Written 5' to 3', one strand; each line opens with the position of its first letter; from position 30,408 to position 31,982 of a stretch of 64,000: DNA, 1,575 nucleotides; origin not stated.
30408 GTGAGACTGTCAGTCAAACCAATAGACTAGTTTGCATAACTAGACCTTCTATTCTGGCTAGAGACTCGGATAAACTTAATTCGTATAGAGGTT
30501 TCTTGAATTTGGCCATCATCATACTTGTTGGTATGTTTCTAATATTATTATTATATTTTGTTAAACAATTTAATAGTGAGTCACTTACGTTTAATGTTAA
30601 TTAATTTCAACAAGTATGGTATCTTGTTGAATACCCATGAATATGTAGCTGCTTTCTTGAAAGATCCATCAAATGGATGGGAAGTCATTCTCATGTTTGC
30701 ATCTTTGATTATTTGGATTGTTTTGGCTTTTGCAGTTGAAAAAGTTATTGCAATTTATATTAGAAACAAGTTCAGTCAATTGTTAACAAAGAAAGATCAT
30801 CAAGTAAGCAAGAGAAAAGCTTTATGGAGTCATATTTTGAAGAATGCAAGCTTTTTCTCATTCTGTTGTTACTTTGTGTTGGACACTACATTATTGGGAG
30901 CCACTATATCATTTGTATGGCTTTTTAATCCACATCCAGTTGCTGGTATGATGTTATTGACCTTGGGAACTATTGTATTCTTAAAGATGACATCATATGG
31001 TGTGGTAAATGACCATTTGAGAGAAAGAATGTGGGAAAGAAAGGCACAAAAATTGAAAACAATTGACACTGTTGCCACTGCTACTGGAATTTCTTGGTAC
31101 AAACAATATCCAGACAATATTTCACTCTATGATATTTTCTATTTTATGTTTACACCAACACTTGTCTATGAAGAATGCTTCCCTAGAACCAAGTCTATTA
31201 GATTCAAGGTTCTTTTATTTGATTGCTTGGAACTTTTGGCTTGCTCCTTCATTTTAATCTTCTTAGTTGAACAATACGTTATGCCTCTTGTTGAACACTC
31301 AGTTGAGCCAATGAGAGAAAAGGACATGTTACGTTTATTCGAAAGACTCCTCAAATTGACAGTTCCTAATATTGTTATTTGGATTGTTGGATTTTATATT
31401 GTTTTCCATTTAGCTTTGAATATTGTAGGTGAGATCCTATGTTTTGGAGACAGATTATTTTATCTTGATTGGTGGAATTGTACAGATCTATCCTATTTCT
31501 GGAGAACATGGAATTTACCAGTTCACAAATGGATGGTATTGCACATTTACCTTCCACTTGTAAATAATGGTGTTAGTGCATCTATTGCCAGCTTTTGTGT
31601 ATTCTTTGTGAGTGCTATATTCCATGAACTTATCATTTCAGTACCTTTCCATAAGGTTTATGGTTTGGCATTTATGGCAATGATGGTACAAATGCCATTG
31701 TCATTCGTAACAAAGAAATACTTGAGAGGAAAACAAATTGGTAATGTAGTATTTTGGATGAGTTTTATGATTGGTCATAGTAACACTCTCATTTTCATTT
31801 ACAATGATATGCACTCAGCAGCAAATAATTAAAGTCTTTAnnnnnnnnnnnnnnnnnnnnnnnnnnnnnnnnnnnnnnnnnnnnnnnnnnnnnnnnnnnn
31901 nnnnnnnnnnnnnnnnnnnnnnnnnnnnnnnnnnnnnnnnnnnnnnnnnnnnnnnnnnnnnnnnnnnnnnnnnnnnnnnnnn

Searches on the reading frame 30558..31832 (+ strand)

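Call 56: search_protein_families(library=pfam, proteins=[window:30558-31832:+], max_evalue=0.001)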
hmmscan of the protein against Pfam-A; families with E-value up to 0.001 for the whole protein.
window:30558-31832:+ (424 aa): 1 family
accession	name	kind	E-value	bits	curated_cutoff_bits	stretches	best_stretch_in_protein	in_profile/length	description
PF03062.24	MBOAT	-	5e-22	79.1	27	1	94-413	62-334/337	MBOAT, membrane-bound O-acyltransferase family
